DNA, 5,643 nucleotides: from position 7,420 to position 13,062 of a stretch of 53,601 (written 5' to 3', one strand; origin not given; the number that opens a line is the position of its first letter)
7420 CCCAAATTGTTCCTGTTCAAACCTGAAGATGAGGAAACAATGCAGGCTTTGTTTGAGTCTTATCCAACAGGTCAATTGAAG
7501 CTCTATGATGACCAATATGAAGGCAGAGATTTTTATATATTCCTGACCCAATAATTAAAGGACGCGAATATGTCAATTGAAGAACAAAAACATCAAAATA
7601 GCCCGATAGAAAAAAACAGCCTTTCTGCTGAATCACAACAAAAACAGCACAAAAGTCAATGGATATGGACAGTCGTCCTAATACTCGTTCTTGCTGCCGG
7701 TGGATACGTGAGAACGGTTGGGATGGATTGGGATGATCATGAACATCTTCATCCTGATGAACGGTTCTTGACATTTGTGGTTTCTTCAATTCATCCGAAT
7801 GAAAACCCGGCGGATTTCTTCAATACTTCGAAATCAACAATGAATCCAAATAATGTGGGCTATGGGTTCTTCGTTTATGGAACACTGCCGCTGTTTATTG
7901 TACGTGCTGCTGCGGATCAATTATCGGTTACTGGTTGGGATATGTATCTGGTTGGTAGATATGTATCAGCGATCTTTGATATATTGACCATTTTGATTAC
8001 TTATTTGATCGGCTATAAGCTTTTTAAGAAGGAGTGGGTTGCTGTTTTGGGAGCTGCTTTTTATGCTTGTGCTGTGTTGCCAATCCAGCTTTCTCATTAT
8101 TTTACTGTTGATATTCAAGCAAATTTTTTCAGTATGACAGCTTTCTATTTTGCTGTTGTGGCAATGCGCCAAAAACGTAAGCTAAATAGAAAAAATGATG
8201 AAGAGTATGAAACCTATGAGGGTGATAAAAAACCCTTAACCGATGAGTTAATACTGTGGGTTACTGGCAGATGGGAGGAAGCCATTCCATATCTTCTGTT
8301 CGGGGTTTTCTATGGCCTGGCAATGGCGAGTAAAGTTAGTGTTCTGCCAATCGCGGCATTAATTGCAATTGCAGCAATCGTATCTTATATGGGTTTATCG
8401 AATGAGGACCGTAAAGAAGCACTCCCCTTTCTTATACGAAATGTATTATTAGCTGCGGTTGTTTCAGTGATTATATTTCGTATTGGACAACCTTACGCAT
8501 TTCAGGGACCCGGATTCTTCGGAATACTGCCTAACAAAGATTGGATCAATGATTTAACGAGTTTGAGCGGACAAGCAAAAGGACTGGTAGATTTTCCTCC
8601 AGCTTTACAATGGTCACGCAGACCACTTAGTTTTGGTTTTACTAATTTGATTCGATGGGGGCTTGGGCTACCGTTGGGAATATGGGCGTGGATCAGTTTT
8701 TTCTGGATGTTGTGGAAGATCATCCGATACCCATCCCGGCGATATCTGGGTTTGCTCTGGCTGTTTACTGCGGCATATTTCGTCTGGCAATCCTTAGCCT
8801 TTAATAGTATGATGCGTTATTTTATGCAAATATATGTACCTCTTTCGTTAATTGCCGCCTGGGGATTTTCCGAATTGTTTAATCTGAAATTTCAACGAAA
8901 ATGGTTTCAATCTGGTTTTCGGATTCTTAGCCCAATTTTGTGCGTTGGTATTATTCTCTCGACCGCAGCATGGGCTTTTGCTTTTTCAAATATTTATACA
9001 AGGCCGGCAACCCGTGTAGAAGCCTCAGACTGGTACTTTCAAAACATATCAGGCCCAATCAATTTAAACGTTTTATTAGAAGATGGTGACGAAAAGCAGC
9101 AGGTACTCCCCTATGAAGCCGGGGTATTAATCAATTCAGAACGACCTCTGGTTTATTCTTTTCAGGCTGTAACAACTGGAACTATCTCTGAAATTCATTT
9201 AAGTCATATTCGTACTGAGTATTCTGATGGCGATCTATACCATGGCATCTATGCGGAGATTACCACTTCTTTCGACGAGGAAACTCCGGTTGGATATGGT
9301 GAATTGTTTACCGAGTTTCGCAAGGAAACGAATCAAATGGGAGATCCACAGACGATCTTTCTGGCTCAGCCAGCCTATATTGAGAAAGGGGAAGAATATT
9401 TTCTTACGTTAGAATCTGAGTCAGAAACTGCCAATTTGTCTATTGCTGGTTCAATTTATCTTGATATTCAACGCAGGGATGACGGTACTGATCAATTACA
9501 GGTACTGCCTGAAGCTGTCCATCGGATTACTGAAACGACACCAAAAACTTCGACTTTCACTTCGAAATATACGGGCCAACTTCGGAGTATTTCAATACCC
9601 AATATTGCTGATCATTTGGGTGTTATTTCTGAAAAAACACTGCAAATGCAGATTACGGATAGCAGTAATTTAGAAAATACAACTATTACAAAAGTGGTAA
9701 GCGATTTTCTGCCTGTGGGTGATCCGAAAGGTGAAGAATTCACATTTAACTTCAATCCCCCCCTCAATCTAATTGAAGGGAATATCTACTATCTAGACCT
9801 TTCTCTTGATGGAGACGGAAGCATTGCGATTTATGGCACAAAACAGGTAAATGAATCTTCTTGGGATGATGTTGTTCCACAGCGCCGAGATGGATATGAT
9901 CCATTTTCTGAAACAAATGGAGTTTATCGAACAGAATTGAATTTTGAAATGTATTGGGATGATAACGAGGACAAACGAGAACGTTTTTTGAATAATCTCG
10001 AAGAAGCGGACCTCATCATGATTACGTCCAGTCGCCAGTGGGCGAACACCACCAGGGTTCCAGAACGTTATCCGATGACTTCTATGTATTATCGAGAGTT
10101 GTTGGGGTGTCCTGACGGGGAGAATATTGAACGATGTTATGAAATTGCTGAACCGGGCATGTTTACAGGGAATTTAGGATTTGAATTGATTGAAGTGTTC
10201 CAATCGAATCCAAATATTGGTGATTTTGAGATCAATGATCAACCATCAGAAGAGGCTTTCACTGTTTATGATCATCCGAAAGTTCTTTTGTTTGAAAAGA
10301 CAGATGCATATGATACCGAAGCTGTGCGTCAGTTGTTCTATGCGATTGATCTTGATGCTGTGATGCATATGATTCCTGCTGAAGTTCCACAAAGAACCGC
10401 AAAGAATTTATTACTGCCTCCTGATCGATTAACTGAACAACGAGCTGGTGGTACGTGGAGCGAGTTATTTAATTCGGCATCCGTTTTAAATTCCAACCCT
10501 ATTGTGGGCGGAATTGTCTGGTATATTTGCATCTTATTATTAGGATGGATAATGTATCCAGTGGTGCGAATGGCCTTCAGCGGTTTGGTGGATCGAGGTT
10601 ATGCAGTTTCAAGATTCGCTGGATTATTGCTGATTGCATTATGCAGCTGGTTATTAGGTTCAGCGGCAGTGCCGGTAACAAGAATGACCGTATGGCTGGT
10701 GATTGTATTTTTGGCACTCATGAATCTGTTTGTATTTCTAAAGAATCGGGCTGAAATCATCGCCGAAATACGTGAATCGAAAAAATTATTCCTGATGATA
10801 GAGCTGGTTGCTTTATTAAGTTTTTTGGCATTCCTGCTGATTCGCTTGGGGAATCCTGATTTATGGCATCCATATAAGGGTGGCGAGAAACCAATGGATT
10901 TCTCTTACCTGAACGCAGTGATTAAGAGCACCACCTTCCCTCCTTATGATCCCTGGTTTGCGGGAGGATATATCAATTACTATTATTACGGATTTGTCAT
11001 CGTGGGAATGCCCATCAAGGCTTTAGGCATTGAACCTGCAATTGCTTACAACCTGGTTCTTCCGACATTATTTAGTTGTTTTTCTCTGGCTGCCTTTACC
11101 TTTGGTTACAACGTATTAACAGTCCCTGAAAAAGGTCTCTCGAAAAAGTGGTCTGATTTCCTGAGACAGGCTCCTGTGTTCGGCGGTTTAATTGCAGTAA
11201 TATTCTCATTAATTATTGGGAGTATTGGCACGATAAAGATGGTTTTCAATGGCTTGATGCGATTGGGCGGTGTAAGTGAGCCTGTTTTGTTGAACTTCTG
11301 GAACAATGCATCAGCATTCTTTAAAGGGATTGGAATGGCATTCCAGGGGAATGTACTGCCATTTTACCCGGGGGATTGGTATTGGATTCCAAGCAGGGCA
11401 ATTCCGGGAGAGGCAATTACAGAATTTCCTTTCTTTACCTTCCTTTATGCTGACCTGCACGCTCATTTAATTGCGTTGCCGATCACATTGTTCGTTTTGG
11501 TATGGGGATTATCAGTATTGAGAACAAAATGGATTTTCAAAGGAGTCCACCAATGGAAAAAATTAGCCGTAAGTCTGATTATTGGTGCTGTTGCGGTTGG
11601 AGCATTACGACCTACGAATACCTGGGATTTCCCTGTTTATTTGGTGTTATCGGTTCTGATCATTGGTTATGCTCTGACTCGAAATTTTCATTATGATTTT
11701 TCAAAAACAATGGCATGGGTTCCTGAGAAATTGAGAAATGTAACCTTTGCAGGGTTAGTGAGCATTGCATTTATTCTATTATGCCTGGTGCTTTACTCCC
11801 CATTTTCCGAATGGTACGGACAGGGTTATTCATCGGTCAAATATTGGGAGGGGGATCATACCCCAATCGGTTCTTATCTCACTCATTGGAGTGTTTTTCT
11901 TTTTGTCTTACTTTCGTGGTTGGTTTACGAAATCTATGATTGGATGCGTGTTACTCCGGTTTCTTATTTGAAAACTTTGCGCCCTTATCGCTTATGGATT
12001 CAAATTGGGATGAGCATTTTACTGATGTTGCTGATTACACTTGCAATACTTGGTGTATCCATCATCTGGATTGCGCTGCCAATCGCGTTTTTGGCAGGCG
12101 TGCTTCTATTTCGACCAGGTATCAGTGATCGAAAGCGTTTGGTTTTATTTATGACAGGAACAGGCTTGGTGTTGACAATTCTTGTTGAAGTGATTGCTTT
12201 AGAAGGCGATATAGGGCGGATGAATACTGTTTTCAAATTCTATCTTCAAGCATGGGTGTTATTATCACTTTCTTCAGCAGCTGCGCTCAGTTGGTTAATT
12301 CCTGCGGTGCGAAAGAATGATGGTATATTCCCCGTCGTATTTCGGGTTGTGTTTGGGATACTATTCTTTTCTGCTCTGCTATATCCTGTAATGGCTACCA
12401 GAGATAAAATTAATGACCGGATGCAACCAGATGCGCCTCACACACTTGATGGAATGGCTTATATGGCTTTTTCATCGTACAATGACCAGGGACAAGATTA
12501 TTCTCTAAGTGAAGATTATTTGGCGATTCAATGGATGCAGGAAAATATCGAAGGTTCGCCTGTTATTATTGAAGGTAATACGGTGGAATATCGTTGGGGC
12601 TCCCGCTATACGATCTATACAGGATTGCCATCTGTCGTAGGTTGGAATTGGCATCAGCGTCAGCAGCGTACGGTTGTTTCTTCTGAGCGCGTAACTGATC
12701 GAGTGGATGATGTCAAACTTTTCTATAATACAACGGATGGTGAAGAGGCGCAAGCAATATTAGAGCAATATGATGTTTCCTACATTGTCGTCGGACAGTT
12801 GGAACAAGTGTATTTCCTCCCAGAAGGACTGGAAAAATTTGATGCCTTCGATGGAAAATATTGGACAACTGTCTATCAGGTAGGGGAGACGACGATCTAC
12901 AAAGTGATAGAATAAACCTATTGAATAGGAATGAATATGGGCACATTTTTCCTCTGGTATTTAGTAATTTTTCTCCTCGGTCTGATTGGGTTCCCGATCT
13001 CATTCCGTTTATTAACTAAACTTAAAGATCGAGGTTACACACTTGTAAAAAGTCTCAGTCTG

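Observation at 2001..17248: Seven-gene envelope-glycosylation-like cluster built around two Chlor_Arch_YYY (DUF2298) modules and three further GT-C-like polytopic proteins; function unknown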

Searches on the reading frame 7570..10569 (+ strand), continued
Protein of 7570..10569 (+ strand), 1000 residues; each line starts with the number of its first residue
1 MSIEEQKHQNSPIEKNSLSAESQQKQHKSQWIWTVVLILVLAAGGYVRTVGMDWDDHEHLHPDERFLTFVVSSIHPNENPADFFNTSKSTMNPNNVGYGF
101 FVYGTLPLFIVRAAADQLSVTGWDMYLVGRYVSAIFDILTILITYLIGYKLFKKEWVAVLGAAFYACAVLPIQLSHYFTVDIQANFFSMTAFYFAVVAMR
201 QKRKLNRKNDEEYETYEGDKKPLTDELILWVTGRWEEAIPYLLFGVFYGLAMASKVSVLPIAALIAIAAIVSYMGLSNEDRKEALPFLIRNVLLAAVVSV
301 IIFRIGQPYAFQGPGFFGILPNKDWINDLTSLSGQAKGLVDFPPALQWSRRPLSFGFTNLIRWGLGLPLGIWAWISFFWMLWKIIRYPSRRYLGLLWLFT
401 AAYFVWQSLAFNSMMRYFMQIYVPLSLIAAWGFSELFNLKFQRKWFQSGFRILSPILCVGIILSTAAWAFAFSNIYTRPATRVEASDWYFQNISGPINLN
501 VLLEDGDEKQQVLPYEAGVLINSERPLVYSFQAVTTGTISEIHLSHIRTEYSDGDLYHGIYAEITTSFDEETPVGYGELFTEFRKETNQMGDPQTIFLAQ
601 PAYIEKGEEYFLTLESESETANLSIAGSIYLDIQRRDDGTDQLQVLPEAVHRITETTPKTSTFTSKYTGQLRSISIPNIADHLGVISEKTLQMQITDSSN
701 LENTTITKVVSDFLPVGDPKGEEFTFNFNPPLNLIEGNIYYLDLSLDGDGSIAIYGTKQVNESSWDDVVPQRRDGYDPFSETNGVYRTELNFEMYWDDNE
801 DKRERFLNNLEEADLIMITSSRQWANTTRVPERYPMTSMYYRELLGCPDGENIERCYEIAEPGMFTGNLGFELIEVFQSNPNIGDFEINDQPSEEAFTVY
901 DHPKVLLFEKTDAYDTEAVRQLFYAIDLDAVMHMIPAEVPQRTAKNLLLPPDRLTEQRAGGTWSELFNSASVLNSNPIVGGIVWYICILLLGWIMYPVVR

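Call 78: find_encoding_contigs(protein=P0200, flank=10000, max_places=1)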
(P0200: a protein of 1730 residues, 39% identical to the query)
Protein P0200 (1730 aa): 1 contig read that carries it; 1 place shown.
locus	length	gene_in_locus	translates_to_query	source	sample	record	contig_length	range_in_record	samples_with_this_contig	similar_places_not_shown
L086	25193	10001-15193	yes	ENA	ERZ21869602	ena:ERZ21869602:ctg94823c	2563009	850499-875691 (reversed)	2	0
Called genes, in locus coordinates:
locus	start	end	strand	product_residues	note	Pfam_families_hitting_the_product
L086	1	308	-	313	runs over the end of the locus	PF00288:GHMP_kinases_N, PF08544:GHMP_kinases_C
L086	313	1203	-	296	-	PF01040:UbiA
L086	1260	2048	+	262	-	PF01479:S4, PF01728:FtsJ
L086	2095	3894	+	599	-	PF00009:GTP_EFTU, PF00071:Ras (weak), PF03144:GTP_EFTU_D2, PF14492:EFG_III (weak), PF00679:EFG_C, PF06421:LepA_C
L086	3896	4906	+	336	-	PF03706:LPG_synthase_TM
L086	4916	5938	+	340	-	PF00106:adh_short (weak), PF01073:3Beta_HSD, PF01370:Epimerase, PF02719:Polysacc_synt_2, PF04321:RmlD_sub_bind, PF07993:NAD_binding_4, PF08659:KR (faint), PF16363:GDP_Man_Dehyd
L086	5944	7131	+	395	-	PF20706:GT4-conflict (faint), PF13439:Glyco_transf_4, PF13579:Glyco_trans_4_4, PF00534:Glycos_transf_1, PF13692:Glyco_trans_1_4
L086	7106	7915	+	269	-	PF13489:Methyltransf_23, PF13847:Methyltransf_31, PF08241:Methyltransf_11, PF08242:Methyltransf_12, PF13649:Methyltransf_25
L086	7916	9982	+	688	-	PF13231:PMT_2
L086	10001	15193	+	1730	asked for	PF10060:DUF2298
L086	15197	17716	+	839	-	PF10060:DUF2298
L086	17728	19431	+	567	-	-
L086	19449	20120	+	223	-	PF02224:Cytidylate_kin, PF13189:Cytidylate_kin2, PF13238:AAA_18 (faint), PF01202:SKI (faint), PF13207:AAA_17 (faint)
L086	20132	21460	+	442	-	PF03417:AAT (weak), PF03577:Peptidase_C69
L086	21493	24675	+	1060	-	PF00512:HisKA, PF02518:HATPase_c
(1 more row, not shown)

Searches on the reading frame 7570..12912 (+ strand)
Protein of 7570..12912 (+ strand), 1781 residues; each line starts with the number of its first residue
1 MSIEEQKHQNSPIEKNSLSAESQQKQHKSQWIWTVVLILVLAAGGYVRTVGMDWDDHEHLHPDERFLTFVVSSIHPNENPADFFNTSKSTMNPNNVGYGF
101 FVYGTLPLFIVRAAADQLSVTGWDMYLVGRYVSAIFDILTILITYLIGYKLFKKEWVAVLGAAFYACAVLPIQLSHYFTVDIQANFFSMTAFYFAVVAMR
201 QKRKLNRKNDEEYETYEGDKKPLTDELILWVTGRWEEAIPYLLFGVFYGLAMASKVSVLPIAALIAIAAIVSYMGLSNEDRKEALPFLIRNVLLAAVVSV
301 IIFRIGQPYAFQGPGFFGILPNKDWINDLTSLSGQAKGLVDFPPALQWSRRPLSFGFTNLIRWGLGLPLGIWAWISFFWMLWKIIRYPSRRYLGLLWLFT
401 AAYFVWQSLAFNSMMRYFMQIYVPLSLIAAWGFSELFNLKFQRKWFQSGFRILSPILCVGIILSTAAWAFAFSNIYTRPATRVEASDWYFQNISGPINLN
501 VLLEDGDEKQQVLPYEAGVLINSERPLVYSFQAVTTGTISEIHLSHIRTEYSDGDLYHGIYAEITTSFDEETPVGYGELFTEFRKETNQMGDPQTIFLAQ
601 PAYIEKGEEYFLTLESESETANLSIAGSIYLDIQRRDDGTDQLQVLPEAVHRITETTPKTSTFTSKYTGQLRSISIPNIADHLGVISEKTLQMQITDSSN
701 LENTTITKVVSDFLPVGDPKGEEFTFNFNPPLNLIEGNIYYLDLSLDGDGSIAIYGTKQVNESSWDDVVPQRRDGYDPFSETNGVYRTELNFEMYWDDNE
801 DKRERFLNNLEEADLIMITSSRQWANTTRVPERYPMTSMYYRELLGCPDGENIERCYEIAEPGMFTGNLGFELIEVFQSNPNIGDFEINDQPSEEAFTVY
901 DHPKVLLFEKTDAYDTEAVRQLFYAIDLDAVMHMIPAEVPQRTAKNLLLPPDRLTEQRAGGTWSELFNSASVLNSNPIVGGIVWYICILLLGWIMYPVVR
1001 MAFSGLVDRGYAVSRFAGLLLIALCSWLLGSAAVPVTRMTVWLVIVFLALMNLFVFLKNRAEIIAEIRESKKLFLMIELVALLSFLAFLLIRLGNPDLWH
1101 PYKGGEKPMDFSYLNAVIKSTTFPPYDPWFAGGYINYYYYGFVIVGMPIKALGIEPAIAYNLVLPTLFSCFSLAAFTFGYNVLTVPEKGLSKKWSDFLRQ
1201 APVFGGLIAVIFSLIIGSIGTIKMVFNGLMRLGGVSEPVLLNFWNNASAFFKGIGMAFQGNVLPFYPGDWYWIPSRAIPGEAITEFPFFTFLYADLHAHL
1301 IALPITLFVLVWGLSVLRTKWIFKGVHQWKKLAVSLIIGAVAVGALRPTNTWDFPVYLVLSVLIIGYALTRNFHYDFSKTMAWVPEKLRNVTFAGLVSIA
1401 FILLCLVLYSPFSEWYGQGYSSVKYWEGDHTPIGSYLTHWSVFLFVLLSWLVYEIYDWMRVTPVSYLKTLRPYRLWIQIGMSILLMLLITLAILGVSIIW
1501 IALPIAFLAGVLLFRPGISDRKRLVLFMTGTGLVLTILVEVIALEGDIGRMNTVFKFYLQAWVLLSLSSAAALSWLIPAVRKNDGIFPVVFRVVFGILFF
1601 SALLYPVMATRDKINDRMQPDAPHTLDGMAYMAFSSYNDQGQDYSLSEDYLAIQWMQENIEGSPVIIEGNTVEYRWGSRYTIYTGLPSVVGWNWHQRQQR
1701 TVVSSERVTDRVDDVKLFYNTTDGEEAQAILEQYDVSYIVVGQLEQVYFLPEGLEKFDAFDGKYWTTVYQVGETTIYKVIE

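Call 4: search_protein_families(library=pfam, proteins=[window:7570-12912:+], max_evalue=0.01)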
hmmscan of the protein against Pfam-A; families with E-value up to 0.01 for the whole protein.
window:7570-12912:+ (1781 aa): 1 family
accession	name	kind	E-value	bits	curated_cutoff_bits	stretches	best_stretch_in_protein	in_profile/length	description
PF10060.15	DUF2298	-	3.9e-112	376.1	27.8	1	1021-1565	1-488/488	Uncharacterized membrane protein (DUF2298)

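Call 5: search_protein_families(library=ncbifam, proteins=[window:7570-12912:+], max_evalue=0.01)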
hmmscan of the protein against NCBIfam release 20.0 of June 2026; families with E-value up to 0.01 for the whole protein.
window:7570-12912:+ (1781 aa): 1 family
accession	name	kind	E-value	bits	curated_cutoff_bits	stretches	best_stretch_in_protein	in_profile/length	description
TIGR03662.1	Chlor_Arch_YYY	subfamily_domain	8.7e-154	513.9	300.25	1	979-1779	3-726/727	chlor_Arch_YYY domain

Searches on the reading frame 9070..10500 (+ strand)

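Call 25: search_protein_families(library=pfam, proteins=[window:9070-10500:+], max_evalue=10)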
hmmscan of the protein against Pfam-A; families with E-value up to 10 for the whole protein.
window:9070-10500:+ (477 aa): 1 family
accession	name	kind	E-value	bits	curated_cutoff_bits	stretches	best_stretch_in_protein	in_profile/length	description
PF06157.16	DUF973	-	0.01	15.4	26.4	1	192-252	244-302/309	Protein of unknown function (DUF973)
